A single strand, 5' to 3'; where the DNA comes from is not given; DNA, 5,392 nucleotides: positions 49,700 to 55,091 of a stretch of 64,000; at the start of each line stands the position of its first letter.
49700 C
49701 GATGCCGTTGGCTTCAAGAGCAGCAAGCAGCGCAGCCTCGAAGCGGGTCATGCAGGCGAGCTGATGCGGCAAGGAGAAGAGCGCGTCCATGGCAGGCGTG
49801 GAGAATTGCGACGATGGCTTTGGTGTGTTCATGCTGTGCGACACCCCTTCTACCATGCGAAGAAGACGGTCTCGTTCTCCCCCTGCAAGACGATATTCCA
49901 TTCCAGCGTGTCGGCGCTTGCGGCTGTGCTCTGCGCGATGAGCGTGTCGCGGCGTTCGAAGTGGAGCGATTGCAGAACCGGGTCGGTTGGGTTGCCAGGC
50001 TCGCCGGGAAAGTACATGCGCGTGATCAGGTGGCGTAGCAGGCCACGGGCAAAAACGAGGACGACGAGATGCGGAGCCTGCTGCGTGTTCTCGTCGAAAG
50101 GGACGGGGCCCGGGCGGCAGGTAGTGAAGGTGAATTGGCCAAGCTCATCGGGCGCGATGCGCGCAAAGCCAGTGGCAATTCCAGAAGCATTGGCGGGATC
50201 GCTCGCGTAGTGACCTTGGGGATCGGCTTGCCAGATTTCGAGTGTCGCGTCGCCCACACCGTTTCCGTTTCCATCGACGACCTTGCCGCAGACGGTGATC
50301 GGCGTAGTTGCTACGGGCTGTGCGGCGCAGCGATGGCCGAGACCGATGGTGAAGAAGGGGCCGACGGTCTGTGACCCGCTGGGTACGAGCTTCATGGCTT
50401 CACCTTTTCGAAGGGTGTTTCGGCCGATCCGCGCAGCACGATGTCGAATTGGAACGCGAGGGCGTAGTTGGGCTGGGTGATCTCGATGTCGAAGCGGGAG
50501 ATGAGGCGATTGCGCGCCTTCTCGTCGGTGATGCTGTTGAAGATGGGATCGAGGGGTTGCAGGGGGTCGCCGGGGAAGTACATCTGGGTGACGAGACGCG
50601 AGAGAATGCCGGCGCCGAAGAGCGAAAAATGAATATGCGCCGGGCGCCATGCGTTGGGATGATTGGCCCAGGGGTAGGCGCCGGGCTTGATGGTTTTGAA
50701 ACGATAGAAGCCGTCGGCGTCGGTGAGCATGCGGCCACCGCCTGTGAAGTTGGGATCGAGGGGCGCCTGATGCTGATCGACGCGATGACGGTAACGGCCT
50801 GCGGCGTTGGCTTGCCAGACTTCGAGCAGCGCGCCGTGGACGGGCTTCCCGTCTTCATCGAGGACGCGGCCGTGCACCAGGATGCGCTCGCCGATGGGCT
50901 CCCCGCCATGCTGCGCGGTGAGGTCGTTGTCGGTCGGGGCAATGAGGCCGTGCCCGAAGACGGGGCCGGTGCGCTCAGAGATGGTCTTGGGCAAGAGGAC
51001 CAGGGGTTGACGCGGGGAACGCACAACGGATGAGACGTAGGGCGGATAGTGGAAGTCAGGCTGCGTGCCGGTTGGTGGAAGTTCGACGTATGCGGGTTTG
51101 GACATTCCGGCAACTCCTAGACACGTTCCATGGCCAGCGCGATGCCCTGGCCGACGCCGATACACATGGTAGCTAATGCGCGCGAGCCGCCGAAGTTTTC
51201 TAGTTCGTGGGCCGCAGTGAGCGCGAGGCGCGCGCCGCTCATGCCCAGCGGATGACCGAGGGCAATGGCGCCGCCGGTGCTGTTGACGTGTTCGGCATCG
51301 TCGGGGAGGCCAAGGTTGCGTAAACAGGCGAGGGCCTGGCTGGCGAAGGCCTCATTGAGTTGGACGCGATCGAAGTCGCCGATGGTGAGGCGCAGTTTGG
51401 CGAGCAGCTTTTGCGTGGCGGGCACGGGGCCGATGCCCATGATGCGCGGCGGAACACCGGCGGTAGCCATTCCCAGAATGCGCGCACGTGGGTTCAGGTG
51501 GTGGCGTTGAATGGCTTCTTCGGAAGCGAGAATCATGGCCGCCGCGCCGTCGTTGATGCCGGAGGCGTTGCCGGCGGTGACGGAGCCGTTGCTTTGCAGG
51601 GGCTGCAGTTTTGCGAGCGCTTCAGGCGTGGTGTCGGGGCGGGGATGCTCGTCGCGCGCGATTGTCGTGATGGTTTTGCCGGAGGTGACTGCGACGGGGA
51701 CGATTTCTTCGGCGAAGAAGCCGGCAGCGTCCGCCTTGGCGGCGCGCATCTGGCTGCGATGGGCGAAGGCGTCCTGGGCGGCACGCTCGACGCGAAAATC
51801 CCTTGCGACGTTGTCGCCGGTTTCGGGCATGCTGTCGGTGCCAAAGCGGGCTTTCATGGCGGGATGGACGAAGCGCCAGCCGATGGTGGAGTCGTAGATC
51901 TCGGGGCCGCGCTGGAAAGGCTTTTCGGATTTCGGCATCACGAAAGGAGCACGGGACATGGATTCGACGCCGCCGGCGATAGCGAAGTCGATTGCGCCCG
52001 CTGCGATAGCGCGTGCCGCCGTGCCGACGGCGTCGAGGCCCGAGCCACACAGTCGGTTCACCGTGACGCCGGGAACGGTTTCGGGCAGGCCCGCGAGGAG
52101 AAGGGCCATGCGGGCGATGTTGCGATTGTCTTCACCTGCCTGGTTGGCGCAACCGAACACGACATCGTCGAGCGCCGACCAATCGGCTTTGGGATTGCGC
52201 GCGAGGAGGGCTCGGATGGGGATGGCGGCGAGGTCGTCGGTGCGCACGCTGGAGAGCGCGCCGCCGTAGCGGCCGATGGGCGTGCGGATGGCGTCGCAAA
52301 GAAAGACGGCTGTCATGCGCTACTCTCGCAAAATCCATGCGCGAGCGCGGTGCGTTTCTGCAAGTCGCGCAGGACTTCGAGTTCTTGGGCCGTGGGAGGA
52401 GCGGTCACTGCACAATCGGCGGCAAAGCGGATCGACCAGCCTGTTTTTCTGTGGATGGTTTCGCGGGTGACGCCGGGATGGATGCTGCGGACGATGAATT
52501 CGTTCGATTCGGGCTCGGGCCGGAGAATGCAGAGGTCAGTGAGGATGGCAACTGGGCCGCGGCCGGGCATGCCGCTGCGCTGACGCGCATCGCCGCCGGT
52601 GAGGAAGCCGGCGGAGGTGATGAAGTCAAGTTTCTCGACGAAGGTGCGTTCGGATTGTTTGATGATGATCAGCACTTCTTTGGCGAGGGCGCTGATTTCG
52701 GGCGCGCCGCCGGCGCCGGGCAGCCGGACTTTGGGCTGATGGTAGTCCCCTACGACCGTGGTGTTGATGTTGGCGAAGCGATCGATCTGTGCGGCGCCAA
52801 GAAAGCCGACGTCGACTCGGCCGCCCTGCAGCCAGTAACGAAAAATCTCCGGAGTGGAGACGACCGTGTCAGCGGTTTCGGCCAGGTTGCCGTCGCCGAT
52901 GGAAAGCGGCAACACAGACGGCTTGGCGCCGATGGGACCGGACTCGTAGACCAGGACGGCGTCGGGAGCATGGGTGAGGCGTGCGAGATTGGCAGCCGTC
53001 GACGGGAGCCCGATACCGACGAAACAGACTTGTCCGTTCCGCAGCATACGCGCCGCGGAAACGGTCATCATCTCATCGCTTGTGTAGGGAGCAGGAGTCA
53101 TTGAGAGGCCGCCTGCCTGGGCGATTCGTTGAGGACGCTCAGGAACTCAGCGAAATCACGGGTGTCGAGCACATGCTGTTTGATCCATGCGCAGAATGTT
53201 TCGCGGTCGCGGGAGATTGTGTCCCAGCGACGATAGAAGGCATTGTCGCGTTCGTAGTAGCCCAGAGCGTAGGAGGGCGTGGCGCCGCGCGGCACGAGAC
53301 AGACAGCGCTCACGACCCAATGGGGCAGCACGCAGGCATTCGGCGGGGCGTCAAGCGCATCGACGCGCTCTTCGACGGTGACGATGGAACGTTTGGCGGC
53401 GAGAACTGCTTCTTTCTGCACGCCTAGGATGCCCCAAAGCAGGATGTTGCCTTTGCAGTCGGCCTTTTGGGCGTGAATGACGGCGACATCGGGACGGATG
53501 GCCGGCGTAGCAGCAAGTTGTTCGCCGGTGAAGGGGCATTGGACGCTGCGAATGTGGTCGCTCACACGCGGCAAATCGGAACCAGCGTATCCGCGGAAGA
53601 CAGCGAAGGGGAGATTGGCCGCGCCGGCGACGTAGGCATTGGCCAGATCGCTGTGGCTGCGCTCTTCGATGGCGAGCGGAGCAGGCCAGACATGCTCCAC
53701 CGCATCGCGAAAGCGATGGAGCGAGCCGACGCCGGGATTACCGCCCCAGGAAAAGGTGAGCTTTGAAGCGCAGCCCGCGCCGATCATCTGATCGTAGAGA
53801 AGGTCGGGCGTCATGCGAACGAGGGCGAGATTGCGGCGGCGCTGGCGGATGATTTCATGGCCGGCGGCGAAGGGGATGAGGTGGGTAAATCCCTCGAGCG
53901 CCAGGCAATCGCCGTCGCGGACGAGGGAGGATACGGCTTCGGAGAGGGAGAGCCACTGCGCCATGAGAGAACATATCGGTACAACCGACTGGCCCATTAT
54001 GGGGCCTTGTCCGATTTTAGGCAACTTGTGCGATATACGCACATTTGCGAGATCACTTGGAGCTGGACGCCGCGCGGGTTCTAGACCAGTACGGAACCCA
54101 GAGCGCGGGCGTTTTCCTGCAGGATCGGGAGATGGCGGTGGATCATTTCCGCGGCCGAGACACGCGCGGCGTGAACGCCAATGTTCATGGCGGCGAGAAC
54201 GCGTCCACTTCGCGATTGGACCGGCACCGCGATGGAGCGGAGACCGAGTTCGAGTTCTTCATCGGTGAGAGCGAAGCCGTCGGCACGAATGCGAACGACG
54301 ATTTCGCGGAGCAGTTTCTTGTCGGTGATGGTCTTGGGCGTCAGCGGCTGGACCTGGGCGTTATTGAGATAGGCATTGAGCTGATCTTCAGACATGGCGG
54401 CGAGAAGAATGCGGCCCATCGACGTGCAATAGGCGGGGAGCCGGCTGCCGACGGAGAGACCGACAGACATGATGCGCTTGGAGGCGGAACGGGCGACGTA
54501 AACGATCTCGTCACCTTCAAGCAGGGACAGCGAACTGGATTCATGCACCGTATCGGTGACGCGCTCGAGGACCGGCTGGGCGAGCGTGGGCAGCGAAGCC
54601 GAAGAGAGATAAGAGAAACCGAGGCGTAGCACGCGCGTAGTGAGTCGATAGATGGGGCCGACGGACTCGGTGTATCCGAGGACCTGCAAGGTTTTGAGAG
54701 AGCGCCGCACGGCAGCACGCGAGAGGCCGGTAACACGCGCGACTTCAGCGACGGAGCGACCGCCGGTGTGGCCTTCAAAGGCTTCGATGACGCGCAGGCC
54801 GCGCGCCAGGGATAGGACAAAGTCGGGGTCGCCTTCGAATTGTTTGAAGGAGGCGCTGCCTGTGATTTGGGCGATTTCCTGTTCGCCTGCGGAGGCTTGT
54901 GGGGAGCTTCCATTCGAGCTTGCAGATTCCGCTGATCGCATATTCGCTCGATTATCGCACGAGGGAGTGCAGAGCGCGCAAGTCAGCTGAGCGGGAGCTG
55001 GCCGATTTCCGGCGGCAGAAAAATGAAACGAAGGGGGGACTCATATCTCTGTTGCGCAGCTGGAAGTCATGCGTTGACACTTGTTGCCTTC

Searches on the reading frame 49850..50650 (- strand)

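Call 17: search_protein_families(library=pfam, proteins=[window:49850-50650:-], max_evalue=0.001)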
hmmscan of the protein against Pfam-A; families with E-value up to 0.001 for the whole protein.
window:49850-50650:- (266 aa): 1 family
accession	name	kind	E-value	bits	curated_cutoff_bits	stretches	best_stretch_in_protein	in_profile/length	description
PF00775.27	Dioxygenase_C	-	8.3e-18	64.9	27.3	1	116-257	28-182/182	Dioxygenase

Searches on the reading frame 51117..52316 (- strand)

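Call 17: search_protein_families(library=pfam, proteins=[window:51117-52316:-], max_evalue=0.001)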
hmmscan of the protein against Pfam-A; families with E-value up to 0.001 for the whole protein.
window:51117-52316:- (399 aa): 3 families
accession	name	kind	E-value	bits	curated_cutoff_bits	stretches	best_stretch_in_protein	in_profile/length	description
PF00108.29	Thiolase_N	-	7.1e-71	239.1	26.4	1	4-267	1-260/260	Thiolase, N-terminal domain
PF02803.24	Thiolase_C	-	1e-40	138.6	27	1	275-397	2-122/123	Thiolase, C-terminal domain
PF00109.32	ketoacyl-synt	-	5.6e-05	23.3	20.8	1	82-121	166-205/252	Beta-ketoacyl synthase, N-terminal domain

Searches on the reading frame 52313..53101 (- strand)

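Call 17: search_protein_families(library=pfam, proteins=[window:52313-53101:-], max_evalue=0.001)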
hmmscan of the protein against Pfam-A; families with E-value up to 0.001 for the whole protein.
window:52313-53101:- (262 aa): 1 family
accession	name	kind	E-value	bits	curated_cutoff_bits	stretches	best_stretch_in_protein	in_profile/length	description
PF01144.29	CoA_trans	-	2.7e-45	154.9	23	1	10-217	2-215/217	Coenzyme A transferase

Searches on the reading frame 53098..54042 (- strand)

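Call 17: search_protein_families(library=pfam, proteins=[window:53098-54042:-], max_evalue=0.001)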
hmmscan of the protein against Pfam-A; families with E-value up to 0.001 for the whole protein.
window:53098-54042:- (314 aa): 1 family
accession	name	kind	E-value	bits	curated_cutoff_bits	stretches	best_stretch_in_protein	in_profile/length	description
PF01144.29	CoA_trans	-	1.6e-15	57.5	23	1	32-247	3-214/217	Coenzyme A transferase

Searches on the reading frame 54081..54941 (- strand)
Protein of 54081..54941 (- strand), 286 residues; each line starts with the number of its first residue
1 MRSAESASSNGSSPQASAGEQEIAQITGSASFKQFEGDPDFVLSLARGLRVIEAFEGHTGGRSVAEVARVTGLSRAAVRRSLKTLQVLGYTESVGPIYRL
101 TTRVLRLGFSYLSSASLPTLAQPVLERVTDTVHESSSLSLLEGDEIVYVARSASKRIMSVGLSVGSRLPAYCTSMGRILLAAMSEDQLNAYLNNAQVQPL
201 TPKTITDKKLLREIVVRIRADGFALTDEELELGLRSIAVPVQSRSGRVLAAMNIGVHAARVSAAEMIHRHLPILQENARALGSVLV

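Call 17: search_protein_families(library=pfam, proteins=[window:54081-54941:-], max_evalue=0.001)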
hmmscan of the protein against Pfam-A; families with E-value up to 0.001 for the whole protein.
window:54081-54941:- (286 aa): 4 families
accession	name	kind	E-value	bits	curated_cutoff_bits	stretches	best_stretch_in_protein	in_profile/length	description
PF01614.24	IclR_C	-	4e-46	157.2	24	1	110-281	2-172/174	Bacterial transcriptional regulator IclR C-terminal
PF09339.16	HTH_IclR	-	1.6e-12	47.4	22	1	44-93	1-50/52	IclR helix-turn-helix domain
PF12802.13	MarR_2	-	1.8e-05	25.3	27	1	50-90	9-49/61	MarR family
PF13404.12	HTH_AsnC-type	-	0.00045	20.4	27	0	62-86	18-42/42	AsnC-type helix-turn-helix domain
